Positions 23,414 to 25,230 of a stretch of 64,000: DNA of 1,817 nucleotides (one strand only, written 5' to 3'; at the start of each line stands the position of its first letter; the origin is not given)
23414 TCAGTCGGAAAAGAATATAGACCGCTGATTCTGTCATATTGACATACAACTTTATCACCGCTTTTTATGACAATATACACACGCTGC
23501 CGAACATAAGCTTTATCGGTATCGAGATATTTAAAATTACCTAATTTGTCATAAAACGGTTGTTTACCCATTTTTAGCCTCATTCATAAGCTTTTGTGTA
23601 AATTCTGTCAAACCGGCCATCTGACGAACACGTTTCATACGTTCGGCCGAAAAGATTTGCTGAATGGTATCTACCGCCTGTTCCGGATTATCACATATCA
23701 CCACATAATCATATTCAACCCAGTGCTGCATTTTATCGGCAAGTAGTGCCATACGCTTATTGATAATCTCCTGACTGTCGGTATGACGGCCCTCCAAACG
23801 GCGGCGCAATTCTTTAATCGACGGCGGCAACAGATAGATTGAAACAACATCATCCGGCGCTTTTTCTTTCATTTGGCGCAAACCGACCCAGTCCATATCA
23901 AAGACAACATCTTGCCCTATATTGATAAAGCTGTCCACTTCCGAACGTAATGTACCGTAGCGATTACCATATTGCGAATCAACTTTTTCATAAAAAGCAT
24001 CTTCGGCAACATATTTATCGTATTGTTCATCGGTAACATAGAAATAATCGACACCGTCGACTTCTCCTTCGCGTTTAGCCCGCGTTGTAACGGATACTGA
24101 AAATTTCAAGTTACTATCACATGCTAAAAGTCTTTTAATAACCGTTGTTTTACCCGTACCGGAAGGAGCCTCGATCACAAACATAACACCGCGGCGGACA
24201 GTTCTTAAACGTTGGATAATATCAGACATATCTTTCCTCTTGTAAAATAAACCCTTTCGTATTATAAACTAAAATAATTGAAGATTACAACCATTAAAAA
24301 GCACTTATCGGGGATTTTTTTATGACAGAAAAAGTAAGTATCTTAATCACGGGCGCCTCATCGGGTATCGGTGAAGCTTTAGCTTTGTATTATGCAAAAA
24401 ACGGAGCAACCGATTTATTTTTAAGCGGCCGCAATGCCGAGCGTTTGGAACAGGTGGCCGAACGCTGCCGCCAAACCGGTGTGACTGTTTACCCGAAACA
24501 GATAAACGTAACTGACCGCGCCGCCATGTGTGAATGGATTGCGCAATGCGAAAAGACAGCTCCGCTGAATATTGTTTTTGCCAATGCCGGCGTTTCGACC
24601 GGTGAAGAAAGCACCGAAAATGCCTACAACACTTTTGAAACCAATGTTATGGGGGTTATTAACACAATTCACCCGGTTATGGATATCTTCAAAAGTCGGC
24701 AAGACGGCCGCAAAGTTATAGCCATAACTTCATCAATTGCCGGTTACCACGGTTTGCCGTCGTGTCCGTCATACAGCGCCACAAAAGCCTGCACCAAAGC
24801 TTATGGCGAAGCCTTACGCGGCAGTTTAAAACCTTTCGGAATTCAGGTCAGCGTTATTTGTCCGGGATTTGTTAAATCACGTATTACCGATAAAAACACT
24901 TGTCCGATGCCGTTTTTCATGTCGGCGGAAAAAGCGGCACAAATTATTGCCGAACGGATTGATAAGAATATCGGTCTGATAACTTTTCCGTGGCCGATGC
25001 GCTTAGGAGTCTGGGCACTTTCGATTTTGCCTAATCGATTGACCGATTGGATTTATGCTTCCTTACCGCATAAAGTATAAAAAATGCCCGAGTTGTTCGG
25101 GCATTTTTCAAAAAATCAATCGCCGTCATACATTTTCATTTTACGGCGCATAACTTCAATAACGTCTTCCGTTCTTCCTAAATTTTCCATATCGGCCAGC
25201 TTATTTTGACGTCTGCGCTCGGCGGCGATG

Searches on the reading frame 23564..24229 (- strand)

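Call 61: search_protein_families(library=pfam, proteins=[window:23564-24229:-], max_evalue=0.001)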
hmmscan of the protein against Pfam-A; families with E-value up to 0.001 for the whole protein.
window:23564-24229:- (221 aa): 3 families
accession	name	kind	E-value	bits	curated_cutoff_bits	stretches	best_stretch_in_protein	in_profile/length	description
PF00625.27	Guanylate_kin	-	1.8e-38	132.5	25.2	1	17-195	5-181/182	Guanylate kinase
PF13238.12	AAA_18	-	5.4e-05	24.1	29.4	1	19-158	3-121/128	AAA domain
PF13401.12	AAA_22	-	0.00012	22.9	27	0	16-89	7-60/130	AAA domain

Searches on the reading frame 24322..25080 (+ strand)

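Call 61: search_protein_families(library=pfam, proteins=[window:24322-25080:+], max_evalue=0.001)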
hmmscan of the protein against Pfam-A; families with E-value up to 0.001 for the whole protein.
window:24322-25080:+ (252 aa): 6 families
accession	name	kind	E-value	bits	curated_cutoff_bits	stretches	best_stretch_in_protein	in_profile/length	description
PF00106.31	adh_short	-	3.6e-38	131.5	26.6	1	7-191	3-189/195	short chain dehydrogenase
PF13561.12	adh_short_C2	-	8.5e-20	71.8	27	1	11-192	1-184/236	Enoyl-(Acyl carrier protein) reductase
PF08659.16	KR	-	2.2e-14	54.2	22.6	1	7-166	3-164/180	KR domain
PF01370.27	Epimerase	-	3e-06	27.3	20.9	1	7-141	1-120/240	NAD dependent epimerase/dehydratase family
PF16363.11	GDP_Man_Dehyd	-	0.00024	21.1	27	1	8-137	1-130/332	GDP-mannose 4,6 dehydratase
PF02719.21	Polysacc_synt_2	-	0.00033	20.4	20.2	1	7-118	1-114/293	Polysaccharide biosynthesis protein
